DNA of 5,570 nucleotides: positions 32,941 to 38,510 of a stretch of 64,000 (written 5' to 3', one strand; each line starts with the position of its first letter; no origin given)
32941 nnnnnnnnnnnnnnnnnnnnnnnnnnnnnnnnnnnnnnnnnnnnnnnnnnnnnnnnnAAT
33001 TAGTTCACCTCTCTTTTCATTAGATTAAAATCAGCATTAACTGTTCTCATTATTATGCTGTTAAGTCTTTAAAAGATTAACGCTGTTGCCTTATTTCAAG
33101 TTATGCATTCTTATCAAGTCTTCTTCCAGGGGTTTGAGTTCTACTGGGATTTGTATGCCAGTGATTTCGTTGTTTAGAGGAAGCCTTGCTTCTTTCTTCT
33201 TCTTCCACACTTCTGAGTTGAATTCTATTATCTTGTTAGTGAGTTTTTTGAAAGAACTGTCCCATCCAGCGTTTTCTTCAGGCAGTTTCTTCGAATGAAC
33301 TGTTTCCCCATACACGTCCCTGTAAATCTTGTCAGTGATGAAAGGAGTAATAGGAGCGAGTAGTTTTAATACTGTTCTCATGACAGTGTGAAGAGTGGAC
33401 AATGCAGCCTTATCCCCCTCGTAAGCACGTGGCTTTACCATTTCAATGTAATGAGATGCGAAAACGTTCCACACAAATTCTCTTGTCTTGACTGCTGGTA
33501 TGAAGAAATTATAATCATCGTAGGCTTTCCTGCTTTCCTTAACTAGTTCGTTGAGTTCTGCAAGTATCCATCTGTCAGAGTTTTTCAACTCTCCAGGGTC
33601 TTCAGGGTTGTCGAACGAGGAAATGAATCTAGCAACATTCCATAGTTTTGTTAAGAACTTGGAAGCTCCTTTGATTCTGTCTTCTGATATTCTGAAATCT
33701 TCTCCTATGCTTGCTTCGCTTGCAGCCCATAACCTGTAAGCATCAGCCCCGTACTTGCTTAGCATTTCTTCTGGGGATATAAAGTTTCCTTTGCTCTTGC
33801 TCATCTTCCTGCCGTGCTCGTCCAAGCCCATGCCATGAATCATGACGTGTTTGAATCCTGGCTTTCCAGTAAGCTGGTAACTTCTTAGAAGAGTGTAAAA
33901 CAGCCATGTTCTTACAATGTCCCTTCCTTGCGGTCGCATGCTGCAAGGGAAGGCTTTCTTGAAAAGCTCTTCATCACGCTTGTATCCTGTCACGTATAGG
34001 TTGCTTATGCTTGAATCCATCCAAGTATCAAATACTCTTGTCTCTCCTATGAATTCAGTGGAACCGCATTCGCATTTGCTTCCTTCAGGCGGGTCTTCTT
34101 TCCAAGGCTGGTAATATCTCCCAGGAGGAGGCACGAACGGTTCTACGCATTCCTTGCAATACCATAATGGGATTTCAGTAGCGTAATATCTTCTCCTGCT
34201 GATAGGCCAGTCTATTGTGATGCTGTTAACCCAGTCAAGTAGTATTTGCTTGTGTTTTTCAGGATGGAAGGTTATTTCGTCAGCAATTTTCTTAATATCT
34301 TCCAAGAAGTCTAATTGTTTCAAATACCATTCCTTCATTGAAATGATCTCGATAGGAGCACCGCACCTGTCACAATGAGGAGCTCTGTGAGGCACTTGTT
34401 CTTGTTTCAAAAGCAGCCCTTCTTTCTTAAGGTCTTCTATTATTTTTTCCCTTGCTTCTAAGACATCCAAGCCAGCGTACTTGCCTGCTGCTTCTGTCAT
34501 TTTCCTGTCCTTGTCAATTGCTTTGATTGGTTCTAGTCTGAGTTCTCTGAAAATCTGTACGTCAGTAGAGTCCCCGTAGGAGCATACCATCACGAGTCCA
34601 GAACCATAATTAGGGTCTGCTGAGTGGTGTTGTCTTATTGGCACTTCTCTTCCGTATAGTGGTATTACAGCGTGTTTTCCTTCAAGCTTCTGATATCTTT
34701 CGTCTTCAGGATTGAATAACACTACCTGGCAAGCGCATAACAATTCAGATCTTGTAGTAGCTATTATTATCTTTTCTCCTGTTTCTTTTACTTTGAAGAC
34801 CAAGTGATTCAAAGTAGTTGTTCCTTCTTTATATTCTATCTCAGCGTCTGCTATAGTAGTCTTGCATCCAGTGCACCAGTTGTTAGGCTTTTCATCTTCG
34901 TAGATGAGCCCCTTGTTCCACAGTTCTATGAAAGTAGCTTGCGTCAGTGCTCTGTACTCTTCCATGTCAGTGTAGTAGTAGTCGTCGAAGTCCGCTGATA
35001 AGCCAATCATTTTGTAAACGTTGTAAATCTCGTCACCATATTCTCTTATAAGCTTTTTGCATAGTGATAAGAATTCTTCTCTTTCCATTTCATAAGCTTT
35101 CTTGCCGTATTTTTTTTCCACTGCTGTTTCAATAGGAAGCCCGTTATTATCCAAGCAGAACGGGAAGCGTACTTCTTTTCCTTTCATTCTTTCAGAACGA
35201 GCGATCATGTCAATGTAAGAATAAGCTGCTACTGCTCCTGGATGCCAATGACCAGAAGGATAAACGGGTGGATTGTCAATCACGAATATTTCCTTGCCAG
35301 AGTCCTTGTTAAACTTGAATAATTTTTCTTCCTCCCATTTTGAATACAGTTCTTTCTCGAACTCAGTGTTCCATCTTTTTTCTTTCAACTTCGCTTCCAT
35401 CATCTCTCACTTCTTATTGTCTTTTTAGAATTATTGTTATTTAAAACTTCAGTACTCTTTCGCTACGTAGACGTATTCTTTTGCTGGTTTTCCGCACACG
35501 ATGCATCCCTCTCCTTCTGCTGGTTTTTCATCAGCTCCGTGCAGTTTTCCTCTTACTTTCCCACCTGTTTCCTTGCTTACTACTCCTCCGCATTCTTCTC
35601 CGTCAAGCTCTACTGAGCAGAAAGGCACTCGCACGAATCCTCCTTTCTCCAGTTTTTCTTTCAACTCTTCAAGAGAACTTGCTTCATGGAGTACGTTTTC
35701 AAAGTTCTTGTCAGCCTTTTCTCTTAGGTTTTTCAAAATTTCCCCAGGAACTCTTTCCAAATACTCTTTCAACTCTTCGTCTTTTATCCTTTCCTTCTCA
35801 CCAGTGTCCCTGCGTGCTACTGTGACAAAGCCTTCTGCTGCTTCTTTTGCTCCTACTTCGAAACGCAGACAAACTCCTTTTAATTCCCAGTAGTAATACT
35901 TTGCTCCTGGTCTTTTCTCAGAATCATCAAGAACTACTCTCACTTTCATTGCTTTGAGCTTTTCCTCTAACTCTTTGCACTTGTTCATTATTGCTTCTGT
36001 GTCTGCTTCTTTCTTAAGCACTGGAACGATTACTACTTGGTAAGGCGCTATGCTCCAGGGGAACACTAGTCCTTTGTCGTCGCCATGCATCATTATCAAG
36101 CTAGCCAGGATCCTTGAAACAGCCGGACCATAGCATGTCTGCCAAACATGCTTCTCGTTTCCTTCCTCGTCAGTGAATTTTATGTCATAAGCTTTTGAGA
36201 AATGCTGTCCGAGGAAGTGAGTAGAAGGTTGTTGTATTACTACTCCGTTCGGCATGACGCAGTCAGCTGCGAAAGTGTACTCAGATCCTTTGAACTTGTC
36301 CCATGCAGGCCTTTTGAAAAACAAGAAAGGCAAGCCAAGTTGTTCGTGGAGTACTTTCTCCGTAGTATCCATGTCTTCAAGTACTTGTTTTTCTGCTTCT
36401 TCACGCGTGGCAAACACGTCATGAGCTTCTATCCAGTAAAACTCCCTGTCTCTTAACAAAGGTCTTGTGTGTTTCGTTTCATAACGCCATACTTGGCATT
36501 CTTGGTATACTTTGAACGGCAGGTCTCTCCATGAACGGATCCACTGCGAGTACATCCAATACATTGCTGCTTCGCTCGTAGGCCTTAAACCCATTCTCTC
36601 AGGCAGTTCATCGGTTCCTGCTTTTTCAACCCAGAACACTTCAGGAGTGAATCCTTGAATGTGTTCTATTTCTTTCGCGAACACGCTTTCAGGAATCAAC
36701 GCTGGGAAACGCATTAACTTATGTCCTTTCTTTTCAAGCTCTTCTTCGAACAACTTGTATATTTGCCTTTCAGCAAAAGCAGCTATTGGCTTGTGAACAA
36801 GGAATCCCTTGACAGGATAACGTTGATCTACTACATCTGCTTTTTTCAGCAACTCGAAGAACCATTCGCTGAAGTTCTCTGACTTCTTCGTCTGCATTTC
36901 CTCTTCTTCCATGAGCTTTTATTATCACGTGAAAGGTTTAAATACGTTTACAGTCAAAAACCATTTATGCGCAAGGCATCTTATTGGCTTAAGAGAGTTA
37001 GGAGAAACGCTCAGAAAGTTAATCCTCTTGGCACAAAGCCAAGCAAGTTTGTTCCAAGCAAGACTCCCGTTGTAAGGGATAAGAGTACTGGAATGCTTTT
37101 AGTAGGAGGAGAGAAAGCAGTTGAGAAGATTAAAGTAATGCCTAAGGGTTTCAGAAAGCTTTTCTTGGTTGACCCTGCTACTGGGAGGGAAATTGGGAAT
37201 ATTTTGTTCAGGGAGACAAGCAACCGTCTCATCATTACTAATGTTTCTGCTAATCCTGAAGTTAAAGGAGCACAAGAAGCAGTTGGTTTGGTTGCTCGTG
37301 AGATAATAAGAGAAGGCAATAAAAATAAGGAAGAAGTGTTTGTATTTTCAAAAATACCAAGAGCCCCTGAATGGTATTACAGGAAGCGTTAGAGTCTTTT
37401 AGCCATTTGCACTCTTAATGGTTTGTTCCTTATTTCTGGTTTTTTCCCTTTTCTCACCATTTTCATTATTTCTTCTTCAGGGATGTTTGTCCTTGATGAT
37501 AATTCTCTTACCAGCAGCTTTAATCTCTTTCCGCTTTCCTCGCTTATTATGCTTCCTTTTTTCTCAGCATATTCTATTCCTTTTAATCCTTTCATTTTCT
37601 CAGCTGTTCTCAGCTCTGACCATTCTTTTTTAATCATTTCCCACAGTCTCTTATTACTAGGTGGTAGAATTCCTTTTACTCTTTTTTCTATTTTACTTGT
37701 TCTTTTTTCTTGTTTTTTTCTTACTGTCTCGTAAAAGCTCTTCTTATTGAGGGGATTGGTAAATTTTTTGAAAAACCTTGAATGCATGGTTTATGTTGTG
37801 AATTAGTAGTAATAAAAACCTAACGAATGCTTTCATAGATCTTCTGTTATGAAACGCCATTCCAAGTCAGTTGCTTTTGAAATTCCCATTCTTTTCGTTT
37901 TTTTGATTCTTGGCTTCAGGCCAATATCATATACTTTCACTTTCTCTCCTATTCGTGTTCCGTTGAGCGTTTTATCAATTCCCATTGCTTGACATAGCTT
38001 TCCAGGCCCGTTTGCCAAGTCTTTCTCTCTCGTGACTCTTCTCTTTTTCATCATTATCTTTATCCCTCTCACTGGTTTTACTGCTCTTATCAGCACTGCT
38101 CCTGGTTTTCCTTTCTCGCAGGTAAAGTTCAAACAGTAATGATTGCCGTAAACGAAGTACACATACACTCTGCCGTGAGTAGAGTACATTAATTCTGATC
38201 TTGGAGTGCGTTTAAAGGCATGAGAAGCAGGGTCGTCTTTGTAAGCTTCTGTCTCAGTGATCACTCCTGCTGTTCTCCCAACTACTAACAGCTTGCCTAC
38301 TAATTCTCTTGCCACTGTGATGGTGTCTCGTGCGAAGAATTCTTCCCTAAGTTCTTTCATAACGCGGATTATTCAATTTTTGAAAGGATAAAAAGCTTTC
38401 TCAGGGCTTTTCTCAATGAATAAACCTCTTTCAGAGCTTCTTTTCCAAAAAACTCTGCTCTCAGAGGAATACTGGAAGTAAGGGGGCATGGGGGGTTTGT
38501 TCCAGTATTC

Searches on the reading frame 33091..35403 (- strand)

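Call 52: search_protein_families(library=pfam, proteins=[window:33091-35403:-], max_evalue=0.0001)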
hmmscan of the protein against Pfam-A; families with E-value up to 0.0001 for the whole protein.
window:33091-35403:- (770 aa): 3 families
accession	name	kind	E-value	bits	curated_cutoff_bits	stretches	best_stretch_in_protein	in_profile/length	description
PF00133.28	tRNA-synt_1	-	3.1e-86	290.2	22.7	1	19-572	2-413/414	tRNA synthetases class I (I, L, M and V)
PF08264.19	Anticodon_1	-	1.5e-31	109.7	25.1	1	610-747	1-144/148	Anticodon-binding domain of tRNA ligase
PF09334.17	tRNA-synt_1g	-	4.8e-26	91.9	20.1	2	42-190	3-136/391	tRNA synthetases class I (M)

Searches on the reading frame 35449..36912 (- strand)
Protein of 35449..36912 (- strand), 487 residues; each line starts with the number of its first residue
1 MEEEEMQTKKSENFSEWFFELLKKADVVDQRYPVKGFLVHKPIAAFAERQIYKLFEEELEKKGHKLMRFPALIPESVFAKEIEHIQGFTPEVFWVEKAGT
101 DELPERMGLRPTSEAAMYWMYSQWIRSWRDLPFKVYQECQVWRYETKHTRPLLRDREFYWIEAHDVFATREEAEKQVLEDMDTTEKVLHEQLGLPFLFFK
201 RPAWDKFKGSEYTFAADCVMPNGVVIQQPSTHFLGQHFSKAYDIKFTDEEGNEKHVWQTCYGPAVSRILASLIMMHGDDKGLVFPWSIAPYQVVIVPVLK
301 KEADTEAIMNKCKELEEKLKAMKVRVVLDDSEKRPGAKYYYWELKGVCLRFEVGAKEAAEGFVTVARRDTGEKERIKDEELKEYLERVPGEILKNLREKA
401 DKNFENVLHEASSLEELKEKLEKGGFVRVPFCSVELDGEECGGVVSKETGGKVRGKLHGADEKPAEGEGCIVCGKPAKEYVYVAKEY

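Call 52: search_protein_families(library=pfam, proteins=[window:35449-36912:-], max_evalue=0.0001)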
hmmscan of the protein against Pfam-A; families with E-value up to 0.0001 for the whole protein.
window:35449-36912:- (487 aa): 3 families
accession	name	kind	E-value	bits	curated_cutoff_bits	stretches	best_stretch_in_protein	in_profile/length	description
PF00587.30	tRNA-synt_2b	-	4.2e-27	95.8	29.3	1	93-273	1-176/179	tRNA synthetase class II core domain (G, H, P, S and T)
PF03129.25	HGTP_anticodon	-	3.5e-23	82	21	1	292-386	1-92/94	Anticodon binding domain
PF09180.16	ProRS-C_1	-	2.2e-14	53.8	31.5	1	414-487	1-71/71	Prolyl-tRNA synthetase, C-terminal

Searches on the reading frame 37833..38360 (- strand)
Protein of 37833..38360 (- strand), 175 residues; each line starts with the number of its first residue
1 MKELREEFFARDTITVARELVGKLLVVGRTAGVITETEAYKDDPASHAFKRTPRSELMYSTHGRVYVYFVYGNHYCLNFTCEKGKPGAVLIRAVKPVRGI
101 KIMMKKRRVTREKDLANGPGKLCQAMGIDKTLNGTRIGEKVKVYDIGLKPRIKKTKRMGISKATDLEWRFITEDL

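Call 54: search_protein_families(library=pfam, proteins=[window:37833-38360:-], max_evalue=0.0001)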
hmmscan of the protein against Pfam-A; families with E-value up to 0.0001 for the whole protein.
window:37833-38360:- (175 aa): 1 family
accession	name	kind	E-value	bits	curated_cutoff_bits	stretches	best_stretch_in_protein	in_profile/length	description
PF02245.21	Pur_DNA_glyco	-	2.2e-57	193.8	27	1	7-173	1-178/181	Methylpurine-DNA glycosylase (MPG)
